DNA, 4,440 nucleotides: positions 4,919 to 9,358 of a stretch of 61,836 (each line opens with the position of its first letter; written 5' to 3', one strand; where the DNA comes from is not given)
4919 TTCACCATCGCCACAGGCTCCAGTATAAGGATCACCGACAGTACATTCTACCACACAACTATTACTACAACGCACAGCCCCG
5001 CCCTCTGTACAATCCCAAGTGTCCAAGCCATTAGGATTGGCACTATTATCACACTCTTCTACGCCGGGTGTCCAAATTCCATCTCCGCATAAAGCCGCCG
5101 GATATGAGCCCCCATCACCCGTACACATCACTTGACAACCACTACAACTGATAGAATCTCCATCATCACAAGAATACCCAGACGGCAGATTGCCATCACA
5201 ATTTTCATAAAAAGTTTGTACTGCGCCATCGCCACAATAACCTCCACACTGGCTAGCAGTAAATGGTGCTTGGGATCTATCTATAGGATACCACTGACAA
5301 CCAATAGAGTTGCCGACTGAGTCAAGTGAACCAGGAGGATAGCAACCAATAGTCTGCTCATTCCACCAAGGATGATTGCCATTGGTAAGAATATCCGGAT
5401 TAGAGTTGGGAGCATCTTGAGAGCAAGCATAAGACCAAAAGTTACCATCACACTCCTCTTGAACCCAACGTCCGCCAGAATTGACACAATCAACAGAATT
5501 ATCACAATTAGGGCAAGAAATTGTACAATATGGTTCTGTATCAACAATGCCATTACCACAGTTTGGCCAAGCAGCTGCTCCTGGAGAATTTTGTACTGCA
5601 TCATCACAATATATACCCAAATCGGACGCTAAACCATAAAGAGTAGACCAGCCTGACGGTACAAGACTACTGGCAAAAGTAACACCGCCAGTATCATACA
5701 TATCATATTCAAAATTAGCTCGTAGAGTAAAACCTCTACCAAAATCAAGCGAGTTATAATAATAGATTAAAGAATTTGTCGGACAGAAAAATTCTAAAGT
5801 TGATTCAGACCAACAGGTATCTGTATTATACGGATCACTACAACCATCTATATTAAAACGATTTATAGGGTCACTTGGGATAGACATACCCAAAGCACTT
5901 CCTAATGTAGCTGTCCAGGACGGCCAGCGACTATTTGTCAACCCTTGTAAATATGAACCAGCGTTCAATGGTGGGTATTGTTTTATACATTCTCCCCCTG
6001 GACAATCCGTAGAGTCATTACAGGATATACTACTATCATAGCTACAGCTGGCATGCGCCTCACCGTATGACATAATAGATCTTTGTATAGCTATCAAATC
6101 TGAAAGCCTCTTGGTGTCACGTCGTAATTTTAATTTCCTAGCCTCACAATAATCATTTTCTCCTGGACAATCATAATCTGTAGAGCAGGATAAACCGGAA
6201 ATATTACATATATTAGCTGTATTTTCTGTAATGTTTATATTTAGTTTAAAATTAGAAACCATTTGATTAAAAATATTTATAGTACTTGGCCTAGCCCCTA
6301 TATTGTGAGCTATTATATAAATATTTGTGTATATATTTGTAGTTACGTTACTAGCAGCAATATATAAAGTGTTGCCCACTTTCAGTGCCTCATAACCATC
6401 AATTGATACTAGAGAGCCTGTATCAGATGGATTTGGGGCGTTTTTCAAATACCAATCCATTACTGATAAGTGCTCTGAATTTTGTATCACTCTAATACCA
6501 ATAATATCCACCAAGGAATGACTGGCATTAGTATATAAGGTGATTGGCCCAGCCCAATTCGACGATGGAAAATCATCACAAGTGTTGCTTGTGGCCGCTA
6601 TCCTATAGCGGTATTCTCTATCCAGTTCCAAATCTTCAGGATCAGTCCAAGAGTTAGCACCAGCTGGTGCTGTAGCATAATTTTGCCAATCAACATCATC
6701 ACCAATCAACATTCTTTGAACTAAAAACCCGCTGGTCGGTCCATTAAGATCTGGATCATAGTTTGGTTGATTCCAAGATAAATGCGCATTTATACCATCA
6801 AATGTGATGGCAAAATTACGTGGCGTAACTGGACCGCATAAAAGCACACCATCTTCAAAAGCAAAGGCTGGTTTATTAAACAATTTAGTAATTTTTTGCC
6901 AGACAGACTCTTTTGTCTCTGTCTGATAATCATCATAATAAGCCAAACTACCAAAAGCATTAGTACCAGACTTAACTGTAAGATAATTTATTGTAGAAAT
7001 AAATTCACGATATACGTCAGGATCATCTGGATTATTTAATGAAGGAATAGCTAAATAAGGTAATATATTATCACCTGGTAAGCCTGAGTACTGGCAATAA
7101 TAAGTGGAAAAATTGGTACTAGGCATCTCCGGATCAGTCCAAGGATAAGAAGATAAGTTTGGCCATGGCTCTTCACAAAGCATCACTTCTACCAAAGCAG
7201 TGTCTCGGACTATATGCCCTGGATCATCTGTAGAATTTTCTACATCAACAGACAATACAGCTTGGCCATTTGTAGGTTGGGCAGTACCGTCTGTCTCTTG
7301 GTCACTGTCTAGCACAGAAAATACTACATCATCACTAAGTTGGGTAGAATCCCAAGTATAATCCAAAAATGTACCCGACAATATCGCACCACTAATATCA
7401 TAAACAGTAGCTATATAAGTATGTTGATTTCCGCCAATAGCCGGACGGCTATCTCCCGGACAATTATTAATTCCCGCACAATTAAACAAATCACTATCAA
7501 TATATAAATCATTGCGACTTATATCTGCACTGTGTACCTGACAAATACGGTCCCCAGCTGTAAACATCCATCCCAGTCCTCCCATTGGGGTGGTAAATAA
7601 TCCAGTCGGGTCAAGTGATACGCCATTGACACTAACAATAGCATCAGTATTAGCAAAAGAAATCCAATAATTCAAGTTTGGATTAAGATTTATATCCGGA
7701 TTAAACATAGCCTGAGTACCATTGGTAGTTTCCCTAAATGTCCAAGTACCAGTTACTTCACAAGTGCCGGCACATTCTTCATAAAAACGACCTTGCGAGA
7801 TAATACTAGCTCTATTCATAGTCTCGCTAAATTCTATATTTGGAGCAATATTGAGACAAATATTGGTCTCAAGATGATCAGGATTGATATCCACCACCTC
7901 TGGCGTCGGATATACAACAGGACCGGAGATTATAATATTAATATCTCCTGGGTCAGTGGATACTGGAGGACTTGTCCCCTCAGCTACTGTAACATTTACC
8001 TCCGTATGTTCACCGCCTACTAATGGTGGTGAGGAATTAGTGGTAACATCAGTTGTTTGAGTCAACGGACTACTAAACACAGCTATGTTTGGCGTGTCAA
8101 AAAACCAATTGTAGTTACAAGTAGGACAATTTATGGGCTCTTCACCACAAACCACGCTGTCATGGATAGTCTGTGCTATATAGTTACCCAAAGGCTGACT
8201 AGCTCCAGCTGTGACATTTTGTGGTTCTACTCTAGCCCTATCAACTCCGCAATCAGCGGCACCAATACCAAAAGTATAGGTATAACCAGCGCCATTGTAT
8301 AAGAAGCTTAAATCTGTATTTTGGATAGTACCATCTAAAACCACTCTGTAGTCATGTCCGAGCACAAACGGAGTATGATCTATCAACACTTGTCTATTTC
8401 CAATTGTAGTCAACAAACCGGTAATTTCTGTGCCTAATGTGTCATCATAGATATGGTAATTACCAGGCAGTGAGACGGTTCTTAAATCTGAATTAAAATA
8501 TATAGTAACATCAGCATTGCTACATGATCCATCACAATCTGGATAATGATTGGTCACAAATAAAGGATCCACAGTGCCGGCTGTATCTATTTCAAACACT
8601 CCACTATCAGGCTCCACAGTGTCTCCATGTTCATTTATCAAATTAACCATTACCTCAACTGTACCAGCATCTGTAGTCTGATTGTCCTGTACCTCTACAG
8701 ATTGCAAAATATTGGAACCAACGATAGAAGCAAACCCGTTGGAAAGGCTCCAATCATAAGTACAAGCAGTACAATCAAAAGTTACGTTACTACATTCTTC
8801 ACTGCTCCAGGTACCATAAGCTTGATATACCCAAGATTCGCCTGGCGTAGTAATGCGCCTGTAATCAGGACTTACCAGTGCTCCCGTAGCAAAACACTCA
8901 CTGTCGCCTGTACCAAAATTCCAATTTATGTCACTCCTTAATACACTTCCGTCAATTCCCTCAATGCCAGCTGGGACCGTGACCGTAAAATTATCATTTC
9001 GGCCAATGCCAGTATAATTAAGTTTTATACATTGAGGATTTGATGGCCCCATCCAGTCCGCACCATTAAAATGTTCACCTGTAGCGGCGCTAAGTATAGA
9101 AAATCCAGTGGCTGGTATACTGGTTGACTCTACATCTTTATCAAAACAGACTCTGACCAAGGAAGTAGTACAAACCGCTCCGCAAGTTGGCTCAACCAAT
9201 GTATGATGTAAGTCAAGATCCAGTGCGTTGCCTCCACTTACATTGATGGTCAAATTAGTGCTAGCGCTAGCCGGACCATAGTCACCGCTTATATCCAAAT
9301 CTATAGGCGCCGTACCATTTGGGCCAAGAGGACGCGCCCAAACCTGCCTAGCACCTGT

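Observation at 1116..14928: Co-oriented four-gene cell-surface cluster built around two TrbC/VirB2-like pilin-domain proteins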

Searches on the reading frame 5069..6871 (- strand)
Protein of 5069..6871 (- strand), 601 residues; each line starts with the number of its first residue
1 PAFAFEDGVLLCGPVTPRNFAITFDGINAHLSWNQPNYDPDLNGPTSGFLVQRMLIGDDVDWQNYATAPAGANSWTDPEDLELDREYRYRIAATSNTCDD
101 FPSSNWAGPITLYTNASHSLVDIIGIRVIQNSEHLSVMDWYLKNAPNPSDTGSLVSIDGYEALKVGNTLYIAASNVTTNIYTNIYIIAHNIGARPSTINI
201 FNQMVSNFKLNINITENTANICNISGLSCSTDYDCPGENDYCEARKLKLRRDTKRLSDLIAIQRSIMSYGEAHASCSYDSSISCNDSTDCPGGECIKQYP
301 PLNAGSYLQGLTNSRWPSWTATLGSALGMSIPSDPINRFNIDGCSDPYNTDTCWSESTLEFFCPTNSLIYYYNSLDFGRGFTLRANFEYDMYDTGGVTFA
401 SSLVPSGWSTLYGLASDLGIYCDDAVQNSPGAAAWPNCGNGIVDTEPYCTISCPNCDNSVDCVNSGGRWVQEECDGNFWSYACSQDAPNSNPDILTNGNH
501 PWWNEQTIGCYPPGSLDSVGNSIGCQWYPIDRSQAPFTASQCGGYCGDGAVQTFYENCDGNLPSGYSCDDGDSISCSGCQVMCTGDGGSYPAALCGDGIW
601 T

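Call 22: find_homologous_proteins(query=window:5069-6871:-, max_evalue=1e-10)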
Query window:5069-6871:- (601 aa): 29 proteins with E <= 1e-10 among 6065 candidates.
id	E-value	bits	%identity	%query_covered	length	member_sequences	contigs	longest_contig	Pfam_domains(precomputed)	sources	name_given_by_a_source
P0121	8.6e-44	168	34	80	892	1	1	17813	-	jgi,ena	-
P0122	8.8e-43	165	34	49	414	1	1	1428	-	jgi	jgi:hypothetical protein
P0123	1.5e-34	138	35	46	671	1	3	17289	-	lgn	-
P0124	1.2e-33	135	38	44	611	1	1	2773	PF11617.14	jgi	-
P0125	1.9e-32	131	36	43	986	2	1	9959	-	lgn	-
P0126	2.3e-32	130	34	52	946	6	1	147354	-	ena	-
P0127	1.1e-31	128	36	41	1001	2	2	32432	PF13948.12,PF05345.19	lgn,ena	-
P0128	3.2e-31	127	33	46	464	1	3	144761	-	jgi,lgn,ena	-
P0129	3.5e-31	126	33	43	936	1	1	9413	-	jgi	jgi:hypothetical protein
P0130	1.3e-30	125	35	50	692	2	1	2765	PF11617.14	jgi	-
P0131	1.8e-30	124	31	45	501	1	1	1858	-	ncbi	ncbi:MAG: hypothetical protein AAB393_11665, partial [Bacteroidota bacterium]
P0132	5.4e-28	116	34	41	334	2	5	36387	-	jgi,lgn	-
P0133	9.3e-28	115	30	44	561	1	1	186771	-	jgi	jgi:hypothetical protein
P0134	2.7e-27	114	35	42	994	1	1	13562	PF11617.14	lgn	-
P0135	6.0e-27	113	32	44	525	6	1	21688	-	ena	-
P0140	3.9e-24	103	31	60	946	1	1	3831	PF11617.14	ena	-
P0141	1.0e-23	102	35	47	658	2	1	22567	PF11617.14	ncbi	-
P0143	9.7e-23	99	34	57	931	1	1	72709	PF11617.14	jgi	-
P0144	5.8e-21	93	30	60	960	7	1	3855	PF11617.14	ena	-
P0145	1.2e-20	92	37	44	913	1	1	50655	PF11617.14,PF13948.12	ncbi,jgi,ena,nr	ncbi:hypothetical protein C0584_01095 [Candidatus Parcubacteria bacterium]|nr:MAG: hypothetical prot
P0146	3.5e-20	90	31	40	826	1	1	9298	PF11617.14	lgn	-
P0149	4.3e-16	77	36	47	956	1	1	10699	PF11617.14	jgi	jgi:hypothetical protein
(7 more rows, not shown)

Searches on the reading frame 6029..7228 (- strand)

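Call 67: search_protein_families(library=pfam, proteins=[window:6029-7228:-], max_evalue=0.5)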
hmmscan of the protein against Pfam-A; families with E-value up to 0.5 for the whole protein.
window:6029-7228:- (400 aa): 1 family
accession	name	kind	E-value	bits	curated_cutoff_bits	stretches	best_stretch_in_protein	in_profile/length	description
PF00041.27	fn3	-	0.0053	17.4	25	1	145-219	13-75/84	Fibronectin type III domain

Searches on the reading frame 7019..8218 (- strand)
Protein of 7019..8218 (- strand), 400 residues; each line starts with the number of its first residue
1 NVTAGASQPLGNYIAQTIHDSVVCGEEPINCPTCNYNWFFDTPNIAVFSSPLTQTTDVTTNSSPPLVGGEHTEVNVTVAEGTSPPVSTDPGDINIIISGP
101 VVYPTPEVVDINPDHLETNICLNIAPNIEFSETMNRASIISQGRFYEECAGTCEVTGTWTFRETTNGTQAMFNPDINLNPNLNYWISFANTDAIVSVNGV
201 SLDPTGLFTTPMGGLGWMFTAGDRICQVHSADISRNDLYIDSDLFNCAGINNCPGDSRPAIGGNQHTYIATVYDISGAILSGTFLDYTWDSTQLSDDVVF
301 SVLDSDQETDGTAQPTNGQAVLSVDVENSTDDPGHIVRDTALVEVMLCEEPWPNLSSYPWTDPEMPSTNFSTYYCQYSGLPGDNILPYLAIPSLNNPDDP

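Call 67: search_protein_families(library=pfam, proteins=[window:7019-8218:-], max_evalue=0.5)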
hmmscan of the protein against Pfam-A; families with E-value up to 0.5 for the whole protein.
window:7019-8218:- (400 aa): 1 family
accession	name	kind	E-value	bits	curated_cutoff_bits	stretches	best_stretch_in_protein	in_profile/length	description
PF13205.12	Big_5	-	3.9e-08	34.4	23.6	1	106-202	5-95/105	Bacterial Ig-like domain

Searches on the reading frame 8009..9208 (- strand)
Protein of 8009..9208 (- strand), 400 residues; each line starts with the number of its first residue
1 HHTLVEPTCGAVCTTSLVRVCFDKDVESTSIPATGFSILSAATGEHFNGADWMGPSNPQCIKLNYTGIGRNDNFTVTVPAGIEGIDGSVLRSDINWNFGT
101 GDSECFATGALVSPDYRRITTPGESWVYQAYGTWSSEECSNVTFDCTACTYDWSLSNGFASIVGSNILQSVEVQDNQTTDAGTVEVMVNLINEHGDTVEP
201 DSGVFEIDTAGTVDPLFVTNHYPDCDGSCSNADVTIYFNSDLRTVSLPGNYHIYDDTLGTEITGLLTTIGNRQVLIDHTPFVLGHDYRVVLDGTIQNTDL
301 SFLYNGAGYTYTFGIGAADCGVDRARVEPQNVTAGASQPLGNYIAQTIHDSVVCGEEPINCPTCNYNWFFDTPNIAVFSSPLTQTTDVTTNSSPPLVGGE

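Call 67: search_protein_families(library=pfam, proteins=[window:8009-9208:-], max_evalue=0.5)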
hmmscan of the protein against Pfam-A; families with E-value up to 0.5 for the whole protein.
window:8009-9208:- (400 aa): 4 families
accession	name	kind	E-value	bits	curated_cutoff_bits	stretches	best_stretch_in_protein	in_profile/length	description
PF13205.12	Big_5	-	3e-07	31.6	23.6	1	12-100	19-105/105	Bacterial Ig-like domain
PF19408.5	PKD_6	-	0.0021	18.8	25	1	147-188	30-68/82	PKD-like domain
PF10071.14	DUF2310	-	0.073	12.8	25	0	357-378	217-238/255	Zn-ribbon-containing, possibly nucleic-acid-binding protein (DUF2310)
PF18547.6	HalOD2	-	0.22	11.9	27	0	146-160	5-19/52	Halobacterial output domain 2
